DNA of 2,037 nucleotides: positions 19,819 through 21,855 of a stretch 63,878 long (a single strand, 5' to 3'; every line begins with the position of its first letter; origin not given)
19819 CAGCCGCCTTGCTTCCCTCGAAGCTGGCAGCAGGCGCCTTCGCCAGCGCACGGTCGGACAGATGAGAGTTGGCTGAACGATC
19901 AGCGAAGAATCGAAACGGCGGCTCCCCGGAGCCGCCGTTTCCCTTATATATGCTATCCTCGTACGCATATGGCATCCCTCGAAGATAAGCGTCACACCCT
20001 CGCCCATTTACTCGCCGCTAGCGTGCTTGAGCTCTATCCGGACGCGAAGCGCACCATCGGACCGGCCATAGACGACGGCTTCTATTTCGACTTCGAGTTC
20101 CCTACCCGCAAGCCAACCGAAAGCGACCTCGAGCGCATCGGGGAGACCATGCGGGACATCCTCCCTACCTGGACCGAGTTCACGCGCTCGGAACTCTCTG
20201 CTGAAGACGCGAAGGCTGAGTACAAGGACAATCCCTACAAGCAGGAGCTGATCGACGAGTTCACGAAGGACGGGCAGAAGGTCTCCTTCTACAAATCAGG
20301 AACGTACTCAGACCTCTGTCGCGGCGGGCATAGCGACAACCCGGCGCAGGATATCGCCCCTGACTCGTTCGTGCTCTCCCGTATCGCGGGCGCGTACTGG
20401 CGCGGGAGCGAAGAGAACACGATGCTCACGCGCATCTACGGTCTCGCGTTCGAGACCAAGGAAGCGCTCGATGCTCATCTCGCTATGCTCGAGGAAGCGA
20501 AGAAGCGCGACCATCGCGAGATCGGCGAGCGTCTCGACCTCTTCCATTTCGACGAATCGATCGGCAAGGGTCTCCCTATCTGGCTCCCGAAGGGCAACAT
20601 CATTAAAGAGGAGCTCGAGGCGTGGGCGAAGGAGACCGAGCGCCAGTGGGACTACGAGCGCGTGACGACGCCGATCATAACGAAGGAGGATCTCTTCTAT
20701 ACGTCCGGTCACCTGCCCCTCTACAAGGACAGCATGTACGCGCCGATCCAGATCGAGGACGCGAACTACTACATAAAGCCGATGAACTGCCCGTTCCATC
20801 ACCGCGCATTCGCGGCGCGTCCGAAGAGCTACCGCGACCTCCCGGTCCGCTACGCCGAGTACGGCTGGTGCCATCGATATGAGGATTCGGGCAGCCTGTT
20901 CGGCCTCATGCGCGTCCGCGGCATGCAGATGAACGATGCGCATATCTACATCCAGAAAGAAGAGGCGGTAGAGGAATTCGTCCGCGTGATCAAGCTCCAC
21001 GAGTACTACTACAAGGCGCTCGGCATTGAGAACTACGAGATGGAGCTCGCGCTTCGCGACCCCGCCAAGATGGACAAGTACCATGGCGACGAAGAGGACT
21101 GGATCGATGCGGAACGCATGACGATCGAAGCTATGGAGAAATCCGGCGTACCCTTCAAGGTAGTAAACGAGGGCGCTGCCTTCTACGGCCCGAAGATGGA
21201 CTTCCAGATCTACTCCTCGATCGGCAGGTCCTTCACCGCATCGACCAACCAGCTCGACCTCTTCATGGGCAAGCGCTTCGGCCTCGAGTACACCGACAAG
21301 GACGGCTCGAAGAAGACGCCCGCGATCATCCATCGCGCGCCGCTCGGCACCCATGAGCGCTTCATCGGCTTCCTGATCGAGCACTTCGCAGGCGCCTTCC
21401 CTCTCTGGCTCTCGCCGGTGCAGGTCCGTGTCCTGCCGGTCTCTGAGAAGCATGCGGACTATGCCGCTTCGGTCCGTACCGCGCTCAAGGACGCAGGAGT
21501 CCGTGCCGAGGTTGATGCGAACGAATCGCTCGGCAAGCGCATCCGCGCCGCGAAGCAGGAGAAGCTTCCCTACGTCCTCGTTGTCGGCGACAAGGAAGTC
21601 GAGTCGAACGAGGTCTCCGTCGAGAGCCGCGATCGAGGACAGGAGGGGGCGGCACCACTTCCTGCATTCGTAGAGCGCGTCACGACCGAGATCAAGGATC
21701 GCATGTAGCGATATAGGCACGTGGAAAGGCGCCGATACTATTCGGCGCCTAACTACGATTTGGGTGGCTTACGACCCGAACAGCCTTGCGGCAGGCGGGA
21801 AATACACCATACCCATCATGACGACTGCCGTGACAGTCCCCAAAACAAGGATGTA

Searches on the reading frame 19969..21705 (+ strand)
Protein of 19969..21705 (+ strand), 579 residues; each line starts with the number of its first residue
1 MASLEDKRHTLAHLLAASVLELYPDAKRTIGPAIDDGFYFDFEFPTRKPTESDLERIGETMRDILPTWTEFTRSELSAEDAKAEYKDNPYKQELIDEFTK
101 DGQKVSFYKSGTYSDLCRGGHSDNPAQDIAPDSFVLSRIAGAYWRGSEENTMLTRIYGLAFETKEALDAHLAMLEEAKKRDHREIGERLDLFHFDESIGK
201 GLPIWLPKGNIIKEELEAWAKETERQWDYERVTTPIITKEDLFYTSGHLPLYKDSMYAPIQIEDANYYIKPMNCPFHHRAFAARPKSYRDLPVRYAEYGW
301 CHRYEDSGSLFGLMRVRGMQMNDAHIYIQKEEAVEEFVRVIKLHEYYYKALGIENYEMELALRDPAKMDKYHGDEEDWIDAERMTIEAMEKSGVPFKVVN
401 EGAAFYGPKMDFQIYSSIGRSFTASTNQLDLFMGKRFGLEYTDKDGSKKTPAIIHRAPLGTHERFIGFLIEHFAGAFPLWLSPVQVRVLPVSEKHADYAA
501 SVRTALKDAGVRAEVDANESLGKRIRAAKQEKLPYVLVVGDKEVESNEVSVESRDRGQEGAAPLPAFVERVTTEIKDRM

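Call 49: search_protein_families(library=pfam, proteins=[window:19969-21705:+], max_evalue=0.0001)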
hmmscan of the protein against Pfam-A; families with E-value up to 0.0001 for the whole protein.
window:19969-21705:+ (579 aa): 2 families
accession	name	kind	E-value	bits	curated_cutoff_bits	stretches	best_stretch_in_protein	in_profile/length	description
PF00587.30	tRNA-synt_2b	-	6.4e-37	127.8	29.3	1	263-473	7-179/179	tRNA synthetase class II core domain (G, H, P, S and T)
PF03129.25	HGTP_anticodon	-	1.7e-21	76.6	21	1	485-572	1-92/94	Anticodon binding domain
